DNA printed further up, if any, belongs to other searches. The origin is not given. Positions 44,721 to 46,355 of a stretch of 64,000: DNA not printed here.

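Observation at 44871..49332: Two secreted M16 homologues that both lack the HxxEH zinc site, translationally coupled to a cytoplasmic bifunctional FtcD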

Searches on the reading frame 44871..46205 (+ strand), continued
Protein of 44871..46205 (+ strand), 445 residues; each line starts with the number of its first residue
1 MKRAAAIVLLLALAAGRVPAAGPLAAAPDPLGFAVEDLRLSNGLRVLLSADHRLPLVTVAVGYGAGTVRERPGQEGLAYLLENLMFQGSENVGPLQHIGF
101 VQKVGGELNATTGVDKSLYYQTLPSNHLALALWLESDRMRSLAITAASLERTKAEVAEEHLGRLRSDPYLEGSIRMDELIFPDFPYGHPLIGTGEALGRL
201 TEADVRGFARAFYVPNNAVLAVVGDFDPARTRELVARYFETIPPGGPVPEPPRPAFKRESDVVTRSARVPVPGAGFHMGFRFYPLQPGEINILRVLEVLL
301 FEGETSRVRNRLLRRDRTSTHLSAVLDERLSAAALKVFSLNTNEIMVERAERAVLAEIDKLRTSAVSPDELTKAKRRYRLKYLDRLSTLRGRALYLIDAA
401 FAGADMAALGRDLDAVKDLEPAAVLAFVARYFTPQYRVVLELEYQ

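Call 10: find_homologous_proteins(query=window:44871-46205:+, max_evalue=1e-20)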
Query window:44871-46205:+ (445 aa): 2618 proteins with E <= 1e-20 among 8000 candidates; the best 120 are listed.
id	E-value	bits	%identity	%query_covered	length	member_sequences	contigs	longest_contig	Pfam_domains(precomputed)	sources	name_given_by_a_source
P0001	9.4e-285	962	100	100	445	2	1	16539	PF00675.26,PF05193.27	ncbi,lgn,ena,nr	ncbi:MAG TPA: pitrilysin family protein [Candidatus Aminicenantes bacterium]|nr:pitrilysin family pr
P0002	2.5e-245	832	84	100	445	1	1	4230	PF00675.26,PF05193.27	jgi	jgi:zinc protease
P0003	4.8e-232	788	82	100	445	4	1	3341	PF00675.26,PF05193.27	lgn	-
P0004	2.9e-230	783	81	100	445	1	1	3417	PF00675.26,PF05193.27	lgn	-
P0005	4.4e-230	782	80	100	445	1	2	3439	PF00675.26,PF05193.27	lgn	-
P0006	1.6e-222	757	76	100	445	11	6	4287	PF00675.26,PF05193.27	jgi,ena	jgi:predicted Zn-dependent peptidase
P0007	3.0e-222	756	76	100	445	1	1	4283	PF00675.26,PF05193.27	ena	-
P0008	1.5e-217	741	74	100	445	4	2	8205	PF00675.26,PF05193.27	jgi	jgi:zinc protease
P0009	6.2e-201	686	70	99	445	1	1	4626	PF00675.26,PF05193.27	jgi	jgi:predicted Zn-dependent peptidase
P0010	2.5e-200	684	69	99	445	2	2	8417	PF00675.26,PF05193.27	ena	-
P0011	1.2e-199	682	70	99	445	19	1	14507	PF00675.26,PF05193.27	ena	-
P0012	6.3e-198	676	69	99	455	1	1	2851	PF00675.26,PF05193.27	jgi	jgi:zinc protease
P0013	1.6e-197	675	70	97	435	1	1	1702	PF00675.26,PF05193.27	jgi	jgi:predicted Zn-dependent peptidase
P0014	9.3e-197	672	69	99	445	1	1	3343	PF00675.26,PF05193.27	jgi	jgi:predicted Zn-dependent peptidase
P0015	3.0e-196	671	69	99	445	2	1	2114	PF00675.26,PF05193.27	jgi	jgi:predicted Zn-dependent peptidase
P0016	1.5e-193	662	68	99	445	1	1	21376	PF00675.26,PF05193.27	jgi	jgi:zinc protease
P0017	4.3e-193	660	67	99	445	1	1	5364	PF00675.26,PF05193.27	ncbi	-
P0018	1.8e-192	658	67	99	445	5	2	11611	PF00675.26,PF05193.27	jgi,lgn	jgi:predicted Zn-dependent peptidase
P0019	1.7e-190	652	69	99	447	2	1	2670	PF00675.26,PF05193.27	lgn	-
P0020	5.9e-190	650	67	99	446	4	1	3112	PF00675.26,PF05193.27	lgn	-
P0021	1.2e-189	649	70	93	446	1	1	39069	PF00675.26,PF05193.27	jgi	jgi:zinc protease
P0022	2.8e-189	648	69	93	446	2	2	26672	PF00675.26,PF05193.27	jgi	jgi:zinc protease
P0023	5.1e-189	647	71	93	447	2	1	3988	PF00675.26,PF05193.27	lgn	-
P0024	2.5e-188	644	68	99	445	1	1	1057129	PF00675.26,PF05193.27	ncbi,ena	-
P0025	7.5e-188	643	69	93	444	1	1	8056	PF00675.26,PF05193.27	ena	-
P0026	2.4e-187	641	69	96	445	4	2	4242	PF00675.26,PF05193.27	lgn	-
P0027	4.3e-185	634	66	99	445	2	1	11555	PF00675.26,PF05193.27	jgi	-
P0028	1.5e-184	632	77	81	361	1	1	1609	PF00675.26,PF05193.27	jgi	jgi:predicted Zn-dependent peptidase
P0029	3.2e-181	621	65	96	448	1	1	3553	PF00675.26,PF05193.27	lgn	-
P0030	1.7e-179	615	64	99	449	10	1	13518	PF00675.26,PF05193.27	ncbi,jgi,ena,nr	ncbi:MAG TPA: pitrilysin family protein [Candidatus Latescibacteria bacterium]|nr:pitrilysin family 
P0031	1.5e-178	612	64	96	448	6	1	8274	PF00675.26,PF05193.27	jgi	jgi:zinc protease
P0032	1.6e-178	612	64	99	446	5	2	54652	PF00675.26,PF05193.27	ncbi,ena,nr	ncbi:MAG: hypothetical protein A2V57_00865 [Candidatus Aminicenantes bacterium RBG_19FT_COMBO_65_30]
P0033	2.4e-178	612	66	94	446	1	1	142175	PF00675.26,PF05193.27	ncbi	-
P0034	2.5e-177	608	63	99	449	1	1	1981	PF00675.26,PF05193.27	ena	-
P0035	1.0e-176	606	64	95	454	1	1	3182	PF00675.26,PF05193.27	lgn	-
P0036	1.1e-176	606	64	96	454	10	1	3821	PF00675.26,PF05193.27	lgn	-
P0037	3.2e-175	601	63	100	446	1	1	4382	PF00675.26,PF05193.27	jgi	jgi:predicted Zn-dependent peptidase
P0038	1.7e-173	596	63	96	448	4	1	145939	PF00675.26,PF05193.27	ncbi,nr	ncbi:MAG: pitrilysin family protein [Candidatus Aminicenantes bacterium]|nr:pitrilysin family protei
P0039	1.9e-173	595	62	99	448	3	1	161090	PF00675.26,PF05193.27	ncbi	-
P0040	4.9e-173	594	62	100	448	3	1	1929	PF00675.26,PF05193.27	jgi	-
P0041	1.1e-172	593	62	100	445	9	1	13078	PF00675.26,PF05193.27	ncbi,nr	ncbi:MAG: insulinase family protein [Acidobacteria bacterium]|nr:insulinase family protein [Acidobac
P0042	2.6e-172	592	62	99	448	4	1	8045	PF00675.26,PF05193.27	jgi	jgi:zinc protease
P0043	5.8e-172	591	62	96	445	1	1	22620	PF00675.26,PF05193.27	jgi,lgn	jgi:predicted Zn-dependent peptidase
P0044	2.1e-171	589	63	93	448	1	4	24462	PF00675.26,PF05193.27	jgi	jgi:zinc protease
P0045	3.1e-171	588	62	99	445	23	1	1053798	PF00675.26,PF05193.27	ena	-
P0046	2.2e-170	585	62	100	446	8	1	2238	PF00675.26,PF05193.27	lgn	-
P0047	3.1e-170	585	62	99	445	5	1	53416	PF00675.26,PF05193.27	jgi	-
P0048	3.7e-170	585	61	100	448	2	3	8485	PF00675.26,PF05193.27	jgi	jgi:zinc protease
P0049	9.7e-170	583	62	94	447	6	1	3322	PF00675.26,PF05193.27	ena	-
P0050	2.1e-169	582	62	93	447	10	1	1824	PF00675.26,PF05193.27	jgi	jgi:predicted Zn-dependent peptidase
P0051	4.2e-169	581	62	99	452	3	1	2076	PF00675.26,PF05193.27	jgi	jgi:zinc protease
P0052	6.0e-169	581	61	100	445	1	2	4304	PF00675.26,PF05193.27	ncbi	-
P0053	1.8e-168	579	60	98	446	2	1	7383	PF00675.26,PF05193.27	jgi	jgi:zinc protease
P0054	2.4e-168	579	60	99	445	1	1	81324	PF00675.26,PF05193.27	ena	-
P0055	5.1e-168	578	60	99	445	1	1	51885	PF00675.26,PF05193.27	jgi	jgi:predicted Zn-dependent peptidase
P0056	7.2e-168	577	60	99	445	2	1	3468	PF00675.26,PF05193.27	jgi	-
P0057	7.6e-168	577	61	99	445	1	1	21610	PF00675.26,PF05193.27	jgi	jgi:predicted Zn-dependent peptidase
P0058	9.3e-168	577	61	96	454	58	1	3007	PF00675.26,PF05193.27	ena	-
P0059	2.2e-167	575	63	97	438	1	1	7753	PF00675.26,PF05193.27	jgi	jgi:zinc protease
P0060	1.2e-166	573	62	94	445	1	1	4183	PF00675.26,PF05193.27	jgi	jgi:zinc protease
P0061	1.5e-166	573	58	100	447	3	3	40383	PF00675.26,PF05193.27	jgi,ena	jgi:predicted Zn-dependent peptidase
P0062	2.0e-166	572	62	95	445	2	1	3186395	PF00675.26,PF05193.27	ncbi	-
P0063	1.3e-165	570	59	99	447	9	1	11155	PF00675.26,PF05193.27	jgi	jgi:predicted Zn-dependent peptidase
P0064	4.1e-165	568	60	100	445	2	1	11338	PF00675.26,PF05193.27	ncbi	-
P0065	4.1e-165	568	61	99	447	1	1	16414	PF00675.26,PF05193.27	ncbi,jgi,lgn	jgi:predicted Zn-dependent peptidase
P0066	7.6e-165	567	59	99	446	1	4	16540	PF00675.26,PF05193.27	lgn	-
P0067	1.2e-164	566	62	94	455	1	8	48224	PF00675.26,PF05193.27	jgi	-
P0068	1.2e-164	566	62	93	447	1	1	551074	PF00675.26,PF05193.27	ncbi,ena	-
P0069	1.7e-164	566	59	99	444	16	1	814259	PF00675.26,PF05193.27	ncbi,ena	-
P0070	3.6e-164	565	59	100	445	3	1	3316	PF00675.26,PF05193.27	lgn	-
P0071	9.3e-164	563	61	93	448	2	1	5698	PF00675.26,PF05193.27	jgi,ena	-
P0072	4.6e-163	561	59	99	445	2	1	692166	PF00675.26,PF05193.27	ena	-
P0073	5.4e-163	561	59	99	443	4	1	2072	PF00675.26,PF05193.27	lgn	-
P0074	6.0e-163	561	60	99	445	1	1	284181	PF00675.26,PF05193.27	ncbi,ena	-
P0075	8.6e-163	560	59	100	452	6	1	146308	PF00675.26,PF05193.27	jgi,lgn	-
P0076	1.5e-162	559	60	96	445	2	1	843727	PF00675.26,PF05193.27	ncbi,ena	-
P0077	2.0e-162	559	60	96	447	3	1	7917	PF00675.26,PF05193.27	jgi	jgi:zinc protease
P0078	2.9e-162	559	60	96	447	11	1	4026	PF00675.26,PF05193.27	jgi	jgi:predicted Zn-dependent peptidase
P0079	3.5e-162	558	59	99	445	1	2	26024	PF00675.26,PF05193.27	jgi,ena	jgi:predicted Zn-dependent peptidase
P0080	3.6e-162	558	59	99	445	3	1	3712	PF00675.26,PF05193.27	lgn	-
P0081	4.4e-162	558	60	97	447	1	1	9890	PF00675.26,PF05193.27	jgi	jgi:predicted Zn-dependent peptidase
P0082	4.4e-162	558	59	95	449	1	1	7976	PF00675.26,PF05193.27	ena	-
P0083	7.2e-162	557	60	93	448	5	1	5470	PF00675.26,PF05193.27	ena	-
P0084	1.4e-161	556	58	99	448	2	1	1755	PF00675.26,PF05193.27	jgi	jgi:predicted Zn-dependent peptidase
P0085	1.5e-161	556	58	100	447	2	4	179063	PF00675.26,PF05193.27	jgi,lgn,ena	-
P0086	2.0e-161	556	61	96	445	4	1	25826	PF00675.26,PF05193.27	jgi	jgi:zinc protease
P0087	2.9e-161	555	59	99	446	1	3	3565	PF00675.26,PF05193.27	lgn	-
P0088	7.1e-161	554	60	99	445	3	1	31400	PF00675.26,PF05193.27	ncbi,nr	ncbi:MAG: insulinase family protein [Candidatus Aminicenantes bacterium]|nr:insulinase family protei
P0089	7.4e-161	554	57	100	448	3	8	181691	PF00675.26,PF05193.27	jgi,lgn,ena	jgi:predicted Zn-dependent peptidase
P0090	1.2e-160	553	59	99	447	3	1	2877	PF00675.26,PF05193.27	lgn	-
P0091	1.6e-160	553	59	100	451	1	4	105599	PF00675.26,PF05193.27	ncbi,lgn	-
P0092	3.6e-160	552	60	93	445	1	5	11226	PF00675.26,PF05193.27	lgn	-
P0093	4.5e-160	551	59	99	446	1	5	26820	PF00675.26,PF05193.27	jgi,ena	jgi:predicted Zn-dependent peptidase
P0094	6.4e-160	551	60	96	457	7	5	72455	PF00675.26,PF05193.27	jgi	-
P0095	1.6e-159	549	59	99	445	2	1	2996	PF00675.26,PF05193.27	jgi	jgi:zinc protease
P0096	3.5e-159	548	58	100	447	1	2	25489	PF00675.26,PF05193.27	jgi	jgi:predicted Zn-dependent peptidase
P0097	3.5e-159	548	61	95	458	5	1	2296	PF00675.26,PF05193.27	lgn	-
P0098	4.8e-159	548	60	99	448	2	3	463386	PF00675.26,PF05193.27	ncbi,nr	ncbi:MAG TPA: pitrilysin family protein [Candidatus Aminicenantes bacterium]|nr:pitrilysin family pr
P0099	1.3e-158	547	60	93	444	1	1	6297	PF00675.26,PF05193.27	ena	-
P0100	1.4e-158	546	58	96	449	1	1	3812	PF00675.26,PF05193.27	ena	-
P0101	1.5e-158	546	58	96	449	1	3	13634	PF00675.26,PF05193.27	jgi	-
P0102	2.9e-158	545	58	96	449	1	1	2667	PF00675.26,PF05193.27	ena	-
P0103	3.3e-158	545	58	96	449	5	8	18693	PF00675.26,PF05193.27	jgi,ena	jgi:predicted Zn-dependent peptidase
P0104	5.9e-158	544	58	100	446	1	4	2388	PF00675.26,PF05193.27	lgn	-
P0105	7.4e-158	544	59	93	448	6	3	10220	PF00675.26,PF05193.27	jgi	jgi:zinc protease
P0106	1.3e-157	543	57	99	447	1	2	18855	PF00675.26,PF05193.27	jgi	jgi:zinc protease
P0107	1.4e-157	543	57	98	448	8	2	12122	PF00675.26,PF05193.27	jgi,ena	-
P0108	2.2e-157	542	57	100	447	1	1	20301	PF00675.26,PF05193.27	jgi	jgi:zinc protease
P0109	3.1e-157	542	56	100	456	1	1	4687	PF00675.26,PF05193.27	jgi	jgi:zinc protease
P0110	5.7e-157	541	61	94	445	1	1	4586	PF00675.26,PF05193.27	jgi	jgi:zinc protease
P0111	9.8e-157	540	60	93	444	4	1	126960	PF00675.26,PF05193.27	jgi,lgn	-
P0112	1.1e-156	540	58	93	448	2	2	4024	PF00675.26,PF05193.27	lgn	-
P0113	1.7e-156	540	57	96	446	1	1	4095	PF00675.26,PF05193.27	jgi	-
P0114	2.1e-156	539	58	99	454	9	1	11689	PF00675.26,PF05193.27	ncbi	-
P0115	3.3e-156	539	57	100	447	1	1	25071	PF00675.26,PF05193.27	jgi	jgi:predicted Zn-dependent peptidase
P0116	5.4e-156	538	58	96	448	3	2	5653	PF00675.26,PF05193.27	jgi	jgi:zinc protease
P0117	1.2e-155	537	60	96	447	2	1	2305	PF00675.26,PF05193.27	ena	-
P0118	2.4e-155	536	54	100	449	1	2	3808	PF00675.26,PF05193.27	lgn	-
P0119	3.4e-155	535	58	99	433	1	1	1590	PF00675.26,PF05193.27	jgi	-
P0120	4.6e-155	535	56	94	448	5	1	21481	PF00675.26,PF05193.27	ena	-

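Call 13: find_related_loci(query=window:44871-46205:+, collection=genome_contigs, flank=8000)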
Query window:44871-46205:+ (445 aa) in genome_contigs; peptide patterns used: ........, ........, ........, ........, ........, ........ (x = any residue, [..] = any of these).
600 stretches matched a pattern (row limit reached: there are more); 150 encode a relative of the query (tblastn E <= 1e-3); the best 80 are kept; 80 distinct loci.
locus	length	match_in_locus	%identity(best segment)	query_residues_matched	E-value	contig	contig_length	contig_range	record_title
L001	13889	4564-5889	61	1-442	5e-176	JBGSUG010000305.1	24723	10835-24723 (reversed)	MAG: Candidatus Aminicenantales bacterium isolate JTS-AC427 k141_604842, whole genome shotgun sequence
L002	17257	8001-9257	62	27-445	5e-162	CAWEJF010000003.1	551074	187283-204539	MAG: Candidatus Aminicenantes bacterium isolate MFD05942.bin.2.296 genome assembly, contig: contig_22861, whole genome s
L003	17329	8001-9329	59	2-445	3e-159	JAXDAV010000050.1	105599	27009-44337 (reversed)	MAG: Candidatus Aminicenantes bacterium isolate POMEDNA-B01 Raw1_k127_247429, whole genome shotgun sequence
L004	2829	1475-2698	37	35-442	2e-79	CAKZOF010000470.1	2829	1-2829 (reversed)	MAG TPA_asm: uncultured Pyrinomonas sp. isolate SRR5214706_bin.126_CONCOCT_v1.1_MAG genome assembly, contig: ERZ1744544.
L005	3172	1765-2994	37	33-442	6e-77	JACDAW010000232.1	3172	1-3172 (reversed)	MAG: Pyrinomonadaceae bacterium isolate MGR_bin266 SD2897-2912_k127_2472027, whole genome shotgun sequence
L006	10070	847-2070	37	35-442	1e-75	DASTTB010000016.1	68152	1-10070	MAG TPA_asm: Pyrinomonadaceae bacterium isolate SMAG_U2295 k141_1064958, whole genome shotgun sequence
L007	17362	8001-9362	33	2-442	4e-75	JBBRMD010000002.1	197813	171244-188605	MAG: Candidatus Obscuribacterales bacterium isolate La1_metabat2.001 LA1C_B2.001_k141_3089885L_197813_cov_12.0000, whole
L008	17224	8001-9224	36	35-442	5e-75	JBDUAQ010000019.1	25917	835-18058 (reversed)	MAG: bacterium isolate cluster4_bin.195 NODE_2890_length_25917_cov_18.689042, whole genome shotgun sequence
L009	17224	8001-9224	35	35-442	5e-75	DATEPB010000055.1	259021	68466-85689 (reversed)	MAG TPA_asm: Pyrinomonadaceae bacterium isolate SMAG_U9010 k141_2383906, whole genome shotgun sequence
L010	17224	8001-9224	35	35-442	1e-74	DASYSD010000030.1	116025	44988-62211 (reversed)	MAG TPA_asm: Pyrinomonadaceae bacterium isolate SMAG_U4529 k141_1746042, whole genome shotgun sequence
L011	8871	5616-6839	36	35-442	1e-74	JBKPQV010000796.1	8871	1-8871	MAG: Acidobacteriota bacterium isolate GS_EKS_MAG_00066 GS_EKS_000001055349, whole genome shotgun sequence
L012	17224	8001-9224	36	35-442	1e-74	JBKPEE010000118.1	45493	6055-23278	MAG: Acidobacteriota bacterium isolate GB_EKS_MAG_00006 GB_EKS_000000001878, whole genome shotgun sequence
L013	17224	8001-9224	35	35-442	3e-74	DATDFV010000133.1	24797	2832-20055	MAG TPA_asm: Pyrinomonadaceae bacterium isolate SMAG_U235 k141_958273, whole genome shotgun sequence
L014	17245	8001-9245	36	24-442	4e-74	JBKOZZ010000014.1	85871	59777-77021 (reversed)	MAG: Acidobacteriota bacterium isolate GB_HAYS_MAG_00021 GB_HAYS_000000742211, whole genome shotgun sequence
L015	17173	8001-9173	36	30-415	6e-74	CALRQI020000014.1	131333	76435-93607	MAG: bacterium Ga0077546 isolate JJ-KV10D3-173-1-m2-bin66 genome assembly, contig: JJ-KV10D3-173-C17, whole genome shotg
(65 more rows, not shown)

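Call 21: find_encoding_contigs(protein=P0062, flank=8000, max_places=2)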
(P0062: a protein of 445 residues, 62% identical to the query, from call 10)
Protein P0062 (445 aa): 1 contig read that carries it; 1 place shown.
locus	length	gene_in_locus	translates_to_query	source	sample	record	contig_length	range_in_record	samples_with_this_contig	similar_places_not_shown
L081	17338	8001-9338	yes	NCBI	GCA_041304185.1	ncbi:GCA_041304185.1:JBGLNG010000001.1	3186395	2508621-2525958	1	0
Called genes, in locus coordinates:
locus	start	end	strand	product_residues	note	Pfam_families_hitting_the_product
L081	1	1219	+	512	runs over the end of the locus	PF13240:Zn_Ribbon_1 (weak), PF24463:DUF7577 (weak), PF00069:Pkinase, PF07714:PK_Tyr_Ser-Thr, PF14531:Kinase-like (faint)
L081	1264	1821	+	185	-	-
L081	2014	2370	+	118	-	PF07085:DRTGG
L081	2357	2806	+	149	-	PF13581:HATPase_c_2 (weak), PF02518:HATPase_c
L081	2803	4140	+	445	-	PF00037:Fer4 (faint), PF12838:Fer4_7, PF13237:Fer4_10, PF14697:Fer4_21, PF13187:Fer4_9, PF25160:LdpA_Fe-S-bd (weak), PF02906:Fe_hyd_lg_C, PF04060:FeS, +2 more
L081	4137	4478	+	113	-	-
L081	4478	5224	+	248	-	PF02811:PHP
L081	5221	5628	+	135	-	PF02518:HATPase_c, PF13589:HATPase_c_3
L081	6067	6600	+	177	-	PF13414:TPR_11, PF13431:TPR_17 (weak), PF25063:ARM_TT21_C, PF13424:TPR_12 (weak), PF13371:TPR_9 (weak), PF13414:TPR_11 (weak), PF00515:TPR_1 (weak), PF13414:TPR_11, +12 more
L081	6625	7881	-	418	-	PF05221:AdoHcyase, PF02826:2-Hacid_dh_C (weak), PF00670:AdoHcyase_NAD, PF07991:KARI_N (weak)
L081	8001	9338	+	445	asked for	PF00675:Peptidase_M16, PF05193:Peptidase_M16_C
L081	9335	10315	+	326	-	PF00675:Peptidase_M16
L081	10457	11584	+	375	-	PF22042:EF-G_D2 (weak), PF14492:EFG_III, PF03764:EFG_IV, PF00679:EFG_C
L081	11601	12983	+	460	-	PF00557:Peptidase_M24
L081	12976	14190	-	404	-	PF07690:MFS_1, PF00083:Sugar_tr (faint), PF07690:MFS_1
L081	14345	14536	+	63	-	-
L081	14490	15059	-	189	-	PF00459:Inositol_P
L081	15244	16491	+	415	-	PF00364:Biotin_lipoyl (faint), PF25917:BSH_RND, PF25973:BSH_CzcB (faint), PF25984:BSH_YknX (faint), PF25876:HH_MFP_RND (weak), PF25954:Beta-barrel_RND_2, PF25990:Beta-barrel_YknX, PF25989:YknX_C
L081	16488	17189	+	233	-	PF02463:SMC_N, PF00005:ABC_tran, PF13304:AAA_21 (faint)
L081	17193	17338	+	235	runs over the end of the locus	PF04893:Yip1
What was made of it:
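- One locus (L081) has a truncated M16b (call 21).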

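Call 22: find_encoding_contigs(protein=P0024, flank=8000, max_places=2)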
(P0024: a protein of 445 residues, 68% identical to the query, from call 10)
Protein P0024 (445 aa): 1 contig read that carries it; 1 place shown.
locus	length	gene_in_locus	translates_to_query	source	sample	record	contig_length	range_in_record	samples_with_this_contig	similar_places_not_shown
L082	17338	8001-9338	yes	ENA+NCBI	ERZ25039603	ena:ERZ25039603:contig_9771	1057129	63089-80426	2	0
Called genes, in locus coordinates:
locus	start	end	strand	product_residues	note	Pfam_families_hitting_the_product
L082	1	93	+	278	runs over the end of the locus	PF01336:tRNA_anti-codon, PF00152:tRNA-synt_2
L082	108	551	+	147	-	PF00152:tRNA-synt_2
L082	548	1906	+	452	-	PF00919:UPF0004, PF04055:Radical_SAM, PF18693:TRAM_2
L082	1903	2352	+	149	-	PF04608:PgpA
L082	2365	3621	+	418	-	PF00994:MoCF_biosynth, PF18146:CinA_KH, PF02464:CinA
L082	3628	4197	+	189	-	PF02834:LigT_PEase, PF13563:2_5_RNA_ligase2, PF02834:LigT_PEase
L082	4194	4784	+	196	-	PF02660:G3P_acyltransf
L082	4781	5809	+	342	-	PF01210:NAD_Gly3P_dh_N, PF02558:ApbA (weak), PF03807:F420_oxidored (faint), PF07479:NAD_Gly3P_dh_C, PF20618:GPD_NAD_C_bact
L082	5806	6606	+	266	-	PF00515:TPR_1 (weak), PF13432:TPR_16 (weak), PF13431:TPR_17 (weak), PF00515:TPR_1 (weak), PF13414:TPR_11 (weak), PF25063:ARM_TT21_C (weak), PF13424:TPR_12, PF13432:TPR_16 (weak), +17 more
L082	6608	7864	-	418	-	PF05221:AdoHcyase, PF02826:2-Hacid_dh_C (weak), PF00670:AdoHcyase_NAD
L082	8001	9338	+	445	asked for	PF00675:Peptidase_M16, PF05193:Peptidase_M16_C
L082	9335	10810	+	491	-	PF00675:Peptidase_M16, PF05193:Peptidase_M16_C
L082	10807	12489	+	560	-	PF07837:FTCD_N, PF02971:FTCD, PF04961:FTCD_C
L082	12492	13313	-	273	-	PF00950:ABC-3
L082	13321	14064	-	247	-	PF00005:ABC_tran, PF00004:AAA (faint), PF13304:AAA_21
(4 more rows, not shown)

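Call 23: find_encoding_contigs(protein=P0069, flank=8000, max_places=2)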
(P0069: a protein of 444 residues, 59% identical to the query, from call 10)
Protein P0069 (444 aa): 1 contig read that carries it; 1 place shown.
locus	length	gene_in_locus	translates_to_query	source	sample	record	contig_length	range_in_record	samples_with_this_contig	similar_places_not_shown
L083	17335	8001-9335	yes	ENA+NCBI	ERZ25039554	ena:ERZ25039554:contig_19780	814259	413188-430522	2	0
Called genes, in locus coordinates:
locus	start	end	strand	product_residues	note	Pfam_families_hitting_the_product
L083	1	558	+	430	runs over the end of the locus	PF01336:tRNA_anti-codon, PF00152:tRNA-synt_2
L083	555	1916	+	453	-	PF00919:UPF0004, PF04055:Radical_SAM, PF18693:TRAM_2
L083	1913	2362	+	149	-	PF04608:PgpA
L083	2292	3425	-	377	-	-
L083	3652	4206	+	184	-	PF10469:AKAP7_NLS, PF02834:LigT_PEase, PF13563:2_5_RNA_ligase2, PF02834:LigT_PEase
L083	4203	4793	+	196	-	PF02660:G3P_acyltransf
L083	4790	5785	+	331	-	PF01210:NAD_Gly3P_dh_N, PF03807:F420_oxidored (faint), PF07479:NAD_Gly3P_dh_C, PF20618:GPD_NAD_C_bact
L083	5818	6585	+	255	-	PF13424:TPR_12 (weak), PF00515:TPR_1, PF07719:TPR_2 (weak), PF13424:TPR_12 (weak), PF13414:TPR_11 (weak), PF25063:ARM_TT21_C, PF13424:TPR_12, PF13414:TPR_11, +19 more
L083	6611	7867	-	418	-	PF05221:AdoHcyase, PF02826:2-Hacid_dh_C (weak), PF00670:AdoHcyase_NAD, PF07991:KARI_N (weak)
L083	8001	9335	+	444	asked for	PF00675:Peptidase_M16, PF05193:Peptidase_M16_C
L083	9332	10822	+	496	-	PF00675:Peptidase_M16, PF05193:Peptidase_M16_C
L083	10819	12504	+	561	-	PF07837:FTCD_N, PF02971:FTCD, PF04961:FTCD_C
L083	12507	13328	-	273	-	PF00950:ABC-3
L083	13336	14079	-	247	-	PF00005:ABC_tran, PF00004:AAA (faint), PF13304:AAA_21 (weak)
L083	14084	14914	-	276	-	PF01297:ZnuA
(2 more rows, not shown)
